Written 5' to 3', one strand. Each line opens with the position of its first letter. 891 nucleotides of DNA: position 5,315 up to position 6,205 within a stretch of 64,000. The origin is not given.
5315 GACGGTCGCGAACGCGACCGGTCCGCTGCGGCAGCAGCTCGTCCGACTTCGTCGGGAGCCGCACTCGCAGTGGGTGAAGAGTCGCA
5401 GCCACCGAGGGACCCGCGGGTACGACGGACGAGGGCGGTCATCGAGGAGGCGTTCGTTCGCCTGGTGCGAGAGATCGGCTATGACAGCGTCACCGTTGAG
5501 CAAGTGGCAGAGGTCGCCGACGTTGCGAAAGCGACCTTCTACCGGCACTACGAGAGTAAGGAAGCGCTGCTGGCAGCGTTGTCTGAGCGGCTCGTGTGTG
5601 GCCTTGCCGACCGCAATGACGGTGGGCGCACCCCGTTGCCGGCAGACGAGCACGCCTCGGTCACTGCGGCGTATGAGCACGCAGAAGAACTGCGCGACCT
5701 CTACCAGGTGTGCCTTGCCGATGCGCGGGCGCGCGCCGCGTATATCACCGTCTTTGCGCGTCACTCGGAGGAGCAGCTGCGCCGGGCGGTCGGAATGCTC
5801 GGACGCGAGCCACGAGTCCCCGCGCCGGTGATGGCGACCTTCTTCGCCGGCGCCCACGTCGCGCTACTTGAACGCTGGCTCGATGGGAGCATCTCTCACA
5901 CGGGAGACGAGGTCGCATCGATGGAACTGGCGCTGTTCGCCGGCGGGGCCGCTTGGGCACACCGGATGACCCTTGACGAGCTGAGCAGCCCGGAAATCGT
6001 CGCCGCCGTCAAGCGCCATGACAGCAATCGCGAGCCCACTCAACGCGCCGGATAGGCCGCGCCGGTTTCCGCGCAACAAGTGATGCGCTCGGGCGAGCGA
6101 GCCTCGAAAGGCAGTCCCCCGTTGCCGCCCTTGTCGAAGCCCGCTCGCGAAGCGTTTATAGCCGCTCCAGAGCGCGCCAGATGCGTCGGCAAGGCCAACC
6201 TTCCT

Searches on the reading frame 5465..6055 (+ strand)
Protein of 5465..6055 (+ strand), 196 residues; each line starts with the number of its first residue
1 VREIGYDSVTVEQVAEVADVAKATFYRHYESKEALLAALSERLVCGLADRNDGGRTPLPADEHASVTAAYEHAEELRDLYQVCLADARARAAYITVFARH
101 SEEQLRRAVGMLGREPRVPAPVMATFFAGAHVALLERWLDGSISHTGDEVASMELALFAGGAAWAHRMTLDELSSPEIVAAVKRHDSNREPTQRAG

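Call 46: search_solved_structures(query=window:5465-6055:+, max_evalue=0.00001)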
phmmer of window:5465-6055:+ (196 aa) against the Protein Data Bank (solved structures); distinct sequences matched with E-value up to 0.00001: 2.
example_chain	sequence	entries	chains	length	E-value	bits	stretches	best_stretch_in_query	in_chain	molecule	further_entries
9b7y_A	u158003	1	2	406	3.4e-08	37.1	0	3-39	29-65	Transcriptional repressor Mce3R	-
3kkc_A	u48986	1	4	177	8.5e-06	29.3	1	2-46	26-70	TetR family Transcriptional regulator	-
